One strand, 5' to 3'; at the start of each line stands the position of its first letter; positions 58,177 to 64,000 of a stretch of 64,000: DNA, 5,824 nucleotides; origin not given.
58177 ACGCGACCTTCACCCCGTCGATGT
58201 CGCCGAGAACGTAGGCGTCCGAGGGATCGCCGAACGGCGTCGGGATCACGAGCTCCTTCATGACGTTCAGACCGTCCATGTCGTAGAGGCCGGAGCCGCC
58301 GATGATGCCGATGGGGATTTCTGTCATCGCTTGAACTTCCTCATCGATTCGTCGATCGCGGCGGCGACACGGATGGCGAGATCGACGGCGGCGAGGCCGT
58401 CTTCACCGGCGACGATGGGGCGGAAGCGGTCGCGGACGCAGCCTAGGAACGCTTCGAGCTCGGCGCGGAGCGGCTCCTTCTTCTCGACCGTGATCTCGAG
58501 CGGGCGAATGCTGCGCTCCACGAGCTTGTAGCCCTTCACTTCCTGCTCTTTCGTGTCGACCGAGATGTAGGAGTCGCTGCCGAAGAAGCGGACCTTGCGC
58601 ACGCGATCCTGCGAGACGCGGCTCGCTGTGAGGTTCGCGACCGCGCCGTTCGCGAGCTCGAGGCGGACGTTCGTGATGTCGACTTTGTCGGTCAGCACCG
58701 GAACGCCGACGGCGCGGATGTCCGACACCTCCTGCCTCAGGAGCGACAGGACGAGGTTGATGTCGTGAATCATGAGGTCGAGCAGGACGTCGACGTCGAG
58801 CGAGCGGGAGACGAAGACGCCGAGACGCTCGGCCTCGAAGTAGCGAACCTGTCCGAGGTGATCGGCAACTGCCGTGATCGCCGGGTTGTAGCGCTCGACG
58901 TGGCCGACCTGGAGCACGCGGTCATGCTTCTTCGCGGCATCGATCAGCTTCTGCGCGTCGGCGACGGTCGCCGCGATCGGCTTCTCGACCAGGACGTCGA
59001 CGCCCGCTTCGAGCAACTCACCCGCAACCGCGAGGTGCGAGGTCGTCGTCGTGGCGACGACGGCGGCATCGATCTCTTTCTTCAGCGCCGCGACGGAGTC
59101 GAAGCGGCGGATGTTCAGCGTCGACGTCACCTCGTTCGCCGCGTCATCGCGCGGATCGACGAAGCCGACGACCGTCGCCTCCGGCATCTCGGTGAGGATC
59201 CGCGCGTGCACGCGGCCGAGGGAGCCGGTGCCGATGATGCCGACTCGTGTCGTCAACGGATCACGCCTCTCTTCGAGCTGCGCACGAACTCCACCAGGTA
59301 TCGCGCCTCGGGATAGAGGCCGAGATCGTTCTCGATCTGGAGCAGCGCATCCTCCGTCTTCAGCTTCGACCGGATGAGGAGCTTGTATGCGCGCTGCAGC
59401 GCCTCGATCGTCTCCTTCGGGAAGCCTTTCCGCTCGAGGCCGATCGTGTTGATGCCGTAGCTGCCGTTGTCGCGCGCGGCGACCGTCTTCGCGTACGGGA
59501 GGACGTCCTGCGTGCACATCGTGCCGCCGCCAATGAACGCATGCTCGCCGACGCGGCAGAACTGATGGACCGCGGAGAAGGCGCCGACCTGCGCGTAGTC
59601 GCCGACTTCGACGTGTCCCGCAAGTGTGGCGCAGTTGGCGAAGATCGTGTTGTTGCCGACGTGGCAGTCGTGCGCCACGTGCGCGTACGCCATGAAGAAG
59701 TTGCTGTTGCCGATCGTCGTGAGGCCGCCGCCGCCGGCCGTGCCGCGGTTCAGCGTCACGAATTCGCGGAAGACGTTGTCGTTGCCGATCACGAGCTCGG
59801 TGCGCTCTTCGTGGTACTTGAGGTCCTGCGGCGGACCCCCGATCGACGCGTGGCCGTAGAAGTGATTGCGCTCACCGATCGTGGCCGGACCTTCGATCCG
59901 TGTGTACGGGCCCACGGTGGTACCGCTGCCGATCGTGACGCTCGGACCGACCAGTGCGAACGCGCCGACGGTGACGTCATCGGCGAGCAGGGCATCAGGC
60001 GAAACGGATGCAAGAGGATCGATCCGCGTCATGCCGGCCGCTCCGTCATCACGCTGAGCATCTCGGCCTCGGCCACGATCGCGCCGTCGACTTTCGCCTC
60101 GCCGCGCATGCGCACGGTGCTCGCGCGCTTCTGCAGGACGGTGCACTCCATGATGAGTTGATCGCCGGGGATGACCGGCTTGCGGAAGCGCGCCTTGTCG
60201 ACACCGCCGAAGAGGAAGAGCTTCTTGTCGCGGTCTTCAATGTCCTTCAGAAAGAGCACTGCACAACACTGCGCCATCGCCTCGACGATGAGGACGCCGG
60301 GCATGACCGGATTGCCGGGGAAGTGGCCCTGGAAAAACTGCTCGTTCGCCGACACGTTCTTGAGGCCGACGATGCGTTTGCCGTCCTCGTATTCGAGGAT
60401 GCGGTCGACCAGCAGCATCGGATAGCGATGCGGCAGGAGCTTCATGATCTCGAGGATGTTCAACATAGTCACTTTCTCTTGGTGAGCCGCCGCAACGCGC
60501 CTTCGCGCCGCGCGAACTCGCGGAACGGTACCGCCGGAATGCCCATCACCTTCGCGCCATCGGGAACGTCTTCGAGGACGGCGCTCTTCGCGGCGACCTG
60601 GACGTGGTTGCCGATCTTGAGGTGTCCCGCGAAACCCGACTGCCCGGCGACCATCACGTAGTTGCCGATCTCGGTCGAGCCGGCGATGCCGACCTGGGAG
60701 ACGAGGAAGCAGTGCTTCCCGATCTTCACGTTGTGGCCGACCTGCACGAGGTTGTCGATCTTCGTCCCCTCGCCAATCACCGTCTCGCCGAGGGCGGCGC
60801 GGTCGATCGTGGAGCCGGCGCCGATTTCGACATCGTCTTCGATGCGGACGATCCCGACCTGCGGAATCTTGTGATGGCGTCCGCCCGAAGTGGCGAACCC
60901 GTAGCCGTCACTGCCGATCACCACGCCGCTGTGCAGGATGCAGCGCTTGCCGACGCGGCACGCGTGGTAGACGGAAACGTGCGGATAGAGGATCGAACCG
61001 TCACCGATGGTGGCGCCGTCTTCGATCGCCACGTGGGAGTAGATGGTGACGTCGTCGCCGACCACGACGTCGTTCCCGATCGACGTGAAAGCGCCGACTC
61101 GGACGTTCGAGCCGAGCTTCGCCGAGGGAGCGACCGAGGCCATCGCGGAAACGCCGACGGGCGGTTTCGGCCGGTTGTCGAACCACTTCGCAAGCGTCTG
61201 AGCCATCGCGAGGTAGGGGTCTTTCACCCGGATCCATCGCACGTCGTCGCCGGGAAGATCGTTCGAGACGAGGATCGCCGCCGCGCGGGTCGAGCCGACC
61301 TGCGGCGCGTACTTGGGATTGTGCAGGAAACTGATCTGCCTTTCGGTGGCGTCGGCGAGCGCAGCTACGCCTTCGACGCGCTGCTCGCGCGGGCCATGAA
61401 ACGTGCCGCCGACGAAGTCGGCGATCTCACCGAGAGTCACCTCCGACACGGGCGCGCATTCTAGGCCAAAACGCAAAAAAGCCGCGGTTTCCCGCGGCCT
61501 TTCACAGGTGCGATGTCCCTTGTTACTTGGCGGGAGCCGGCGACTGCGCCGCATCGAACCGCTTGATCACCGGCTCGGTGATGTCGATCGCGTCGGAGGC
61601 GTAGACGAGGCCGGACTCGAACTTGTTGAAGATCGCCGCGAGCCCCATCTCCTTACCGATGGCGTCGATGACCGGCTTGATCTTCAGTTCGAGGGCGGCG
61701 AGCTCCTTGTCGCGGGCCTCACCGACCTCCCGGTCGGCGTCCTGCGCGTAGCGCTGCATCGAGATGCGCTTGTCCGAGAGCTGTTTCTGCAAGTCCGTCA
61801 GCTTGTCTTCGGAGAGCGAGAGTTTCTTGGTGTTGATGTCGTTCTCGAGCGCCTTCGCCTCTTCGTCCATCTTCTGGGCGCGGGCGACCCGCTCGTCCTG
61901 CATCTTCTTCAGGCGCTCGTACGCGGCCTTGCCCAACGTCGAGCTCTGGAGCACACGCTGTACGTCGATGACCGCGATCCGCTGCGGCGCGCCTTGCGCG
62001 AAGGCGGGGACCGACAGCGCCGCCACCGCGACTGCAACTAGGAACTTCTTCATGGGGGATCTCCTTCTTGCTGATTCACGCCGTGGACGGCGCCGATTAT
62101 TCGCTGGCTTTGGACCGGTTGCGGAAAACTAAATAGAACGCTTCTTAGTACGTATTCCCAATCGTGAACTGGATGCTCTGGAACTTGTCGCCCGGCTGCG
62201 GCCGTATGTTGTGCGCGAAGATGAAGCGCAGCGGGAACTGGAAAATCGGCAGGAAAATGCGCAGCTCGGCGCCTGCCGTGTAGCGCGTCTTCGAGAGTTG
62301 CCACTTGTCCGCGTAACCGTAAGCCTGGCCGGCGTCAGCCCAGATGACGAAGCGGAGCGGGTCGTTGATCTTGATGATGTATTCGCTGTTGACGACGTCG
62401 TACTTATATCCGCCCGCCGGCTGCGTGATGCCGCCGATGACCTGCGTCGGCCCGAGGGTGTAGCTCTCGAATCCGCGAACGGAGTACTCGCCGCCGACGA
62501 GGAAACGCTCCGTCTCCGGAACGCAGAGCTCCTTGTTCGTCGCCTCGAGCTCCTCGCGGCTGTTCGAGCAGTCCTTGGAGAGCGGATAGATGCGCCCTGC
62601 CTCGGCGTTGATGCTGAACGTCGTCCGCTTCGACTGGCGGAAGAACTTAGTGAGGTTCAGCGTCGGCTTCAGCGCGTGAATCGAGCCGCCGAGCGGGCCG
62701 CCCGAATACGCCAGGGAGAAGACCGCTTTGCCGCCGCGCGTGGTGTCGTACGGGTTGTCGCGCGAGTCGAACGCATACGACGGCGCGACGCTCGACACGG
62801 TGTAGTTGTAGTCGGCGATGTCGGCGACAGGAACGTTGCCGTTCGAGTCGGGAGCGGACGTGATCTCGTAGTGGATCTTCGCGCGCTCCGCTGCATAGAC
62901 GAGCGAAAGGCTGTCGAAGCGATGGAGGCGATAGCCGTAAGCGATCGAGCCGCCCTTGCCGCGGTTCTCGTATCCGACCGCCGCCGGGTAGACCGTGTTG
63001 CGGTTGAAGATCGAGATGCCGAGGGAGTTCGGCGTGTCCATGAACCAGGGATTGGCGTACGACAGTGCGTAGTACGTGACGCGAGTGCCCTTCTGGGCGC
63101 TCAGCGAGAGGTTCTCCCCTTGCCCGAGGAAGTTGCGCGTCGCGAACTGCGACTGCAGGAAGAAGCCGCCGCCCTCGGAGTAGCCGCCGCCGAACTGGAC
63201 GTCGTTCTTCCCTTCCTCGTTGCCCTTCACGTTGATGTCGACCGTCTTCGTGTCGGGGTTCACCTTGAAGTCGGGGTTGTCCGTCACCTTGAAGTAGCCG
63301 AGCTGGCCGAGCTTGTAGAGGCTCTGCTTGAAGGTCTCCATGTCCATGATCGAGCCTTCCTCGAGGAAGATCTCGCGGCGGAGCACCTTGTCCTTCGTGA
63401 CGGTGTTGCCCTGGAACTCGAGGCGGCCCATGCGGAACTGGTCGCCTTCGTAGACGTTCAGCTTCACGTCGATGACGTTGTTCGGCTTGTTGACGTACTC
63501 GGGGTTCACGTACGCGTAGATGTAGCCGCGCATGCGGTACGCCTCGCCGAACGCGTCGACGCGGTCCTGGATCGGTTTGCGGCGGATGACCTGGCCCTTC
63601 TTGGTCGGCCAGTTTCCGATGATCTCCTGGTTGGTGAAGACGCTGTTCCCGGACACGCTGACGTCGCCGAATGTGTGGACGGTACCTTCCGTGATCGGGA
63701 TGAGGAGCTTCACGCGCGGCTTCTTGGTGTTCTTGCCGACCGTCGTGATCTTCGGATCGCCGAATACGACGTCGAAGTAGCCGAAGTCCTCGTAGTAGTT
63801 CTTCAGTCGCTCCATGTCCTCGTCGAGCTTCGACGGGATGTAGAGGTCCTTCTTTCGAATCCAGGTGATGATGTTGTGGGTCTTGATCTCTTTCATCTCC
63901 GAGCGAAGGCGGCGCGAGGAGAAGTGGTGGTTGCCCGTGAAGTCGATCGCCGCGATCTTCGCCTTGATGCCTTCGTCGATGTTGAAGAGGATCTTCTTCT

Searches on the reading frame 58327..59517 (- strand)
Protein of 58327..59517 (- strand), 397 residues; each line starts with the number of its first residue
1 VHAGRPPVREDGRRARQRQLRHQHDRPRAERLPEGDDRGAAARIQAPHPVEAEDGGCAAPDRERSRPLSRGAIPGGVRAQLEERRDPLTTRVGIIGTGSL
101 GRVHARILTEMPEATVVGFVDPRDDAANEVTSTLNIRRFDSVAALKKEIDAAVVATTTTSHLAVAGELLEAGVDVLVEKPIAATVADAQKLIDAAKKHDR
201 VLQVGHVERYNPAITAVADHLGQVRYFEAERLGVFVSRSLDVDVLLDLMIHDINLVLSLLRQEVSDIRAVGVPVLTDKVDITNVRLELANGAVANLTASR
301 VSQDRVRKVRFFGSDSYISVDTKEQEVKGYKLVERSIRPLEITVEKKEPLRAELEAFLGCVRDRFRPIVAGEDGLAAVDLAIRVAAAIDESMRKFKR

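Call 79: search_protein_families(library=pfam, proteins=[window:58327-59517:-], max_evalue=0.0001)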
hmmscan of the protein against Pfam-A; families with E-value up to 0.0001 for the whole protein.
window:58327-59517:- (397 aa): 3 families
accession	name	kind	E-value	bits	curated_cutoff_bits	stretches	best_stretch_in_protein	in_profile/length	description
PF01408.29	GFO_IDH_MocA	-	6.3e-29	101.6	24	1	91-206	2-120/120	Oxidoreductase family, NAD-binding Rossmann fold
PF22725.1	GFO_IDH_MocA_C3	-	8.6e-10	39.1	27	1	234-316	35-121/124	GFO/IDH/MocA C-terminal domain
PF02894.22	GFO_IDH_MocA_C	-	1.7e-06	28.4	22.9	1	244-392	42-214/218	Oxidoreductase family, C-terminal alpha/beta domain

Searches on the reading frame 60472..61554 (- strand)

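Call 79: search_protein_families(library=pfam, proteins=[window:60472-61554:-], max_evalue=0.0001)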
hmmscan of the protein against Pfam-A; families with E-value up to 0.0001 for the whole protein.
window:60472-61554:- (361 aa): 6 families
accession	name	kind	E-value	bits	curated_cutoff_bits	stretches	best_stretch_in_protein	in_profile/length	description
PF00132.30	Hexapep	-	1.3e-30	104.2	27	3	258-292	2-36/36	Bacterial transferase hexapeptide (six repeats)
PF04613.19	LpxD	-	3.6e-19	68.8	30.8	1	59-122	3-69/70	UDP-3-O-[3-hydroxymyristoyl] glucosamine N-acyltransferase, LpxD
PF25084.1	LbH_EIF2B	-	6.9e-12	45.8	54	1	150-215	38-101/105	EIF2B subunit epsilon LbH domain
PF25087.1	GMPPB_C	-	1.7e-06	28.1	39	1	140-216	6-80/110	GMPPB C-terminal domain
PF14602.12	Hexapep_2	-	6.2e-06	26.3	27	0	157-190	2-33/34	Hexapeptide repeat of succinyl-transferase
PF24894.1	Hexapep_GlmU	-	2.8e-05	24.6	23.3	0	170-214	36-78/104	GlmU-like, C-terminal hexapeptide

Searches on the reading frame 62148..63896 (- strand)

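Call 78: search_protein_families(library=pfam, proteins=[window:62148-63896:-], max_evalue=0.0001)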
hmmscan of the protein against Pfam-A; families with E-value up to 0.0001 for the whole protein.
window:62148-63896:- (583 aa): 2 families
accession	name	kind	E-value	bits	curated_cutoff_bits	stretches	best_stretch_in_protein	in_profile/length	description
PF01103.29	Omp85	-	9.3e-44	150.7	24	1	255-582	1-324/325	Omp85 superfamily domain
PF07244.20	POTRA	-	2e-32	112.2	21.3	3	156-224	3-75/79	Surface antigen variable number repeat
